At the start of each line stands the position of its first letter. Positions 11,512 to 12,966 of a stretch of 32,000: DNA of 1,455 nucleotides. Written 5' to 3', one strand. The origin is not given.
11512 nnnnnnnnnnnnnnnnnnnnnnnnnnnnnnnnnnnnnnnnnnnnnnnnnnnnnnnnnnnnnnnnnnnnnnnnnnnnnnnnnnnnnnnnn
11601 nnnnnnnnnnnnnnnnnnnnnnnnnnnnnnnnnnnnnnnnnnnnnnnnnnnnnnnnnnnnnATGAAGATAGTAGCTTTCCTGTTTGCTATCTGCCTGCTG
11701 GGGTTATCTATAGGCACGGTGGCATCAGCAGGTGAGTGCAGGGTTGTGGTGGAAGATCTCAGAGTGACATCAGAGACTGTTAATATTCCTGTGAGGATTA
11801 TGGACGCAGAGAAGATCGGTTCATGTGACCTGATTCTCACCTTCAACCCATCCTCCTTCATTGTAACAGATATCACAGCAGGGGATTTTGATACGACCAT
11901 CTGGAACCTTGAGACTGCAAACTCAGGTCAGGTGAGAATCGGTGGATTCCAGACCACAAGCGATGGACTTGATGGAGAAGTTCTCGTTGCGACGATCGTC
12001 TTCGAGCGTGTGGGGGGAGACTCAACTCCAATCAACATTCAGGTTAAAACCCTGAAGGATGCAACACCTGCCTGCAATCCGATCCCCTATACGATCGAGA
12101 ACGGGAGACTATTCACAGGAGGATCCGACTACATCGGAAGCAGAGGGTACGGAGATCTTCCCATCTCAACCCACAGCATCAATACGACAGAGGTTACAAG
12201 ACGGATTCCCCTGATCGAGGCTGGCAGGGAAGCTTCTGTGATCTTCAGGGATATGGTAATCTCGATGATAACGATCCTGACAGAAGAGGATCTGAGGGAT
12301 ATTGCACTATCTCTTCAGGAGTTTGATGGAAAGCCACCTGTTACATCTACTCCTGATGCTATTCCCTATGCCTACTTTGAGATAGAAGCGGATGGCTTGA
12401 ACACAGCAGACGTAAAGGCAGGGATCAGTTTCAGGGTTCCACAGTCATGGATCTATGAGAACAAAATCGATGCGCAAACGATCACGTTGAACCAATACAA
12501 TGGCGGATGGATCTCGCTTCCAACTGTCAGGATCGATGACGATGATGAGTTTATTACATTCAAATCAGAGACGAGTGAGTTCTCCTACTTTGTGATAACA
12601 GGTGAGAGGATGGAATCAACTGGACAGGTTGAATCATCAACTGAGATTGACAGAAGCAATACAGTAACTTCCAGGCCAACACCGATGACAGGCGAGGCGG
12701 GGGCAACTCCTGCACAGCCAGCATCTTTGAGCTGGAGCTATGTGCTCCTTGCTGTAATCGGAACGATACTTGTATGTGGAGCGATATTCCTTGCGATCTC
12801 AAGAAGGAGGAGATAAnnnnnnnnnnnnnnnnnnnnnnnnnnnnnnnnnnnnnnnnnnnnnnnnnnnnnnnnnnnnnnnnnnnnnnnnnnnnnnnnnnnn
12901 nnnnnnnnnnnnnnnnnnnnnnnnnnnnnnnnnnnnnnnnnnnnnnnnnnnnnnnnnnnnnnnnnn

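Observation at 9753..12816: Two cohesin classes and three dockerin classes suggest a hierarchical or self-polymerising scaffold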

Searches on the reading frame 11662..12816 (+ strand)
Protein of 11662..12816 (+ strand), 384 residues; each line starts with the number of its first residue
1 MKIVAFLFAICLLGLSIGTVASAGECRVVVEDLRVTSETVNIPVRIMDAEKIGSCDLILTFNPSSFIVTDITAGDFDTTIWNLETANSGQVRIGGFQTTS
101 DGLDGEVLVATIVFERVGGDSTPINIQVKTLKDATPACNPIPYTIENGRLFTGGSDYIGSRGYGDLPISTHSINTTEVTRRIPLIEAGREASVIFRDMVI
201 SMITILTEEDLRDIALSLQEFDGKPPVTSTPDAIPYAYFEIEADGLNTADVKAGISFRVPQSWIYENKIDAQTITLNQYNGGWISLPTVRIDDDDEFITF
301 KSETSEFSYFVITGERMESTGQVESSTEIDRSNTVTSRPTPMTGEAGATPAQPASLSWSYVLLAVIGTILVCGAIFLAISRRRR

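Call 4: search_protein_families(library=pfam, proteins=[window:11662-12816:+], max_evalue=0.01)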
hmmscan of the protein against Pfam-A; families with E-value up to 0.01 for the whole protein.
window:11662-12816:+ (384 aa): 1 family
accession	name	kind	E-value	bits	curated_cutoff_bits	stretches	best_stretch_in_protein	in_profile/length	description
PF00963.24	Cohesin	-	1.2e-05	26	24.1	1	38-115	14-100/139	Cohesin domain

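Call 8: search_protein_families(library=ncbifam, proteins=[window:11662-12816:+], max_evalue=0.001)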
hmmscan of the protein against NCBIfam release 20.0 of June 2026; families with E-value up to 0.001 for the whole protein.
window:11662-12816:+ (384 aa): 1 family
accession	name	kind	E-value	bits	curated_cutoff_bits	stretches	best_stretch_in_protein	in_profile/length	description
TIGR04213.1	PGF_pre_PGF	domain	3.9e-23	82.1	28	1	187-314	18-153/153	PGF-pre-PGF domain-containing protein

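Call 14: find_encoding_contigs(protein=window:11662-12816:+, flank=10000, max_places=6)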
Protein window:11662-12816:+ (384 aa): 1 contig read that carries it; 1 place shown.
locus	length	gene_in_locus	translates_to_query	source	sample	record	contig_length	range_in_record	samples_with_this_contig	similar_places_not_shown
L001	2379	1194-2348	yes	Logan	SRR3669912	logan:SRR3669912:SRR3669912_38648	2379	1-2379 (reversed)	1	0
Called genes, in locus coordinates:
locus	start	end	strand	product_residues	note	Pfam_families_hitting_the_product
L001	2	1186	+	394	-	?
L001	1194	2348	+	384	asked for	PF00963:Cohesin (faint)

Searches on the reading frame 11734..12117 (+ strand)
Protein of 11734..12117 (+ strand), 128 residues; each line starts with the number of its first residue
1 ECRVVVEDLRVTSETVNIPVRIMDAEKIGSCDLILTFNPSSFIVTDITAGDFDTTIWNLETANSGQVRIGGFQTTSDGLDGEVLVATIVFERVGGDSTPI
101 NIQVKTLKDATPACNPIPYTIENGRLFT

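Call 41: find_homologous_proteins(query=window:11734-12117:+, max_evalue=0.001)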
Query window:11734-12117:+: 9 candidates shared short words with the query, none scored E <= 0.001.

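Call 51: search_protein_representatives(alignment_id=A2)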
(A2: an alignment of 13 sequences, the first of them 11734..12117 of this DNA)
Query: 13 sequences, 130 profile positions. Proteins with E-value up to 0.001 (for the whole library): 5459; up to 1e-10: 1256; up to 1e-30: 148. The best 150 are listed.
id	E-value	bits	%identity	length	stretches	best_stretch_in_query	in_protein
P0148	2.0e-85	299.4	-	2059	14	18-119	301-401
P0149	1.1e-84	296.9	-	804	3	3-129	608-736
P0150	1.4e-84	296.7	-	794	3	3-129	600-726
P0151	1.5e-83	293.3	-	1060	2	3-129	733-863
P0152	1.9e-78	276.8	-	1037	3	3-129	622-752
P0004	1.6e-75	267.3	-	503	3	2-129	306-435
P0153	1.8e-70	251.0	-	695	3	4-129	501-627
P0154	2.2e-68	244.2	-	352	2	2-129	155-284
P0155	1.1e-65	235.6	-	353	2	2-129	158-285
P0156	2.7e-62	224.5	-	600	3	3-129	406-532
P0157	6.9e-61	220.0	-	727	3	3-129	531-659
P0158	6.6e-58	210.4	-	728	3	3-126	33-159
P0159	1.9e-56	205.6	-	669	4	3-129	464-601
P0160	3.7e-56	204.7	-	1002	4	4-128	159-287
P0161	1.7e-55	202.6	-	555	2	2-129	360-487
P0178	6.7e-46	171.5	-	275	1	2-128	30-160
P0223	5.1e-37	142.8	-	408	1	4-129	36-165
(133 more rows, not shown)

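Call 59: search_protein_families(library=pfam, alignment_id=A4, max_evalue=0.001)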
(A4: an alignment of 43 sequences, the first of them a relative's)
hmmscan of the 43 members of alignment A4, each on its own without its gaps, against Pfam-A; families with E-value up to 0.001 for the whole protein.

A. member 1, P0149 (804 aa): 5 families
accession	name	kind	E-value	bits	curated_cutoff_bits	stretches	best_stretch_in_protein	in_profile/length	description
PF00963.24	Cohesin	-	3.4e-26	92.5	24.1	3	27-149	2-139/139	Cohesin domain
PF07705.17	CARDB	-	2.5e-18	66.6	22.7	1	496-592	3-99/101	CARDB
PF00404.24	Dockerin_1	-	3.9e-12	46.6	22.9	1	740-794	2-56/57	Dockerin type I domain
PF13860.13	FlgD_ig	-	1.2e-05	25.7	27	1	278-341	9-76/79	FlgD Ig-like domain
PF13585.12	CHU_C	-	5e-05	23.8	27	1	263-342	3-74/86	CHU_C Type IX secretion signal domain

B. families by the number of members that match (of 43 scanned): 25 families
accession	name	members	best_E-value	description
PF00404.24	Dockerin_1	42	1.5e-14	Dockerin type I domain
PF00963.24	Cohesin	39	1.1e-40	Cohesin domain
PF13860.13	FlgD_ig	14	1.2e-10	FlgD Ig-like domain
PF13585.12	CHU_C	11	1.5e-13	CHU_C Type IX secretion signal domain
PF13205.12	Big_5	8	1.3e-22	Bacterial Ig-like domain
PF13229.12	Beta_helix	6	2.2e-35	Right handed beta helix region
PF00932.25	LTD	6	3.5e-16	Lamin Tail Domain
PF05048.19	NosD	5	6.3e-77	Periplasmic copper-binding protein (NosD)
PF07705.17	CARDB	5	1.8e-20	CARDB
PF18911.6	PKD_4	4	1.3e-50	PKD domain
PF00801.26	PKD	4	2.3e-32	PKD domain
PF22352.2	K319L-like_PKD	4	3e-21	K319L-like, PKD domain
PF19190.6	BACON_2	3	6.3e-09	Viral BACON domain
PF22544.2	HYDIN_VesB_CFA65-like_Ig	2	1.7e-08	HYDIN/CFA65/VesB-like, Ig-like domain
PF19077.6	Big_13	2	8.8e-05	Bacterial Ig-like domain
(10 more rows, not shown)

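Call 74: find_encoding_contigs(protein=P0223, flank=8000, max_places=3)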
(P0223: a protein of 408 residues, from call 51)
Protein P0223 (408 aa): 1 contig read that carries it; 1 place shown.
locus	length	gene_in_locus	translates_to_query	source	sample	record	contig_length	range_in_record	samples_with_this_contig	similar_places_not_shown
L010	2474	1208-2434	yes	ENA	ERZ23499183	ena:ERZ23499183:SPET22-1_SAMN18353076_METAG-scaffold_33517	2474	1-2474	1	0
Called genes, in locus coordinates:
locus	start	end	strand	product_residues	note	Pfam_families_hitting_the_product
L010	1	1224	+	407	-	?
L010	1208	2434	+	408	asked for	PF00963:Cohesin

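Call 75: find_encoding_contigs(protein=P0178, flank=8000, max_places=3)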
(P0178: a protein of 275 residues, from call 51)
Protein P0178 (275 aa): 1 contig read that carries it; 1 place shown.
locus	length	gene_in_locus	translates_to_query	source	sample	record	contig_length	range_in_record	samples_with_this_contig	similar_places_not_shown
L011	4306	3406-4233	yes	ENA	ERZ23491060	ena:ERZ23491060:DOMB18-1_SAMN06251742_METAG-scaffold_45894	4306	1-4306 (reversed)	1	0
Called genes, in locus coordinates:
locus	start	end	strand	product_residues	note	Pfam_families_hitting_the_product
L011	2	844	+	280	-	?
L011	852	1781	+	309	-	PF00963:Cohesin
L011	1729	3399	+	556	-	PF00963:Cohesin, PF00404:Dockerin_1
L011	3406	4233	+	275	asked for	PF00963:Cohesin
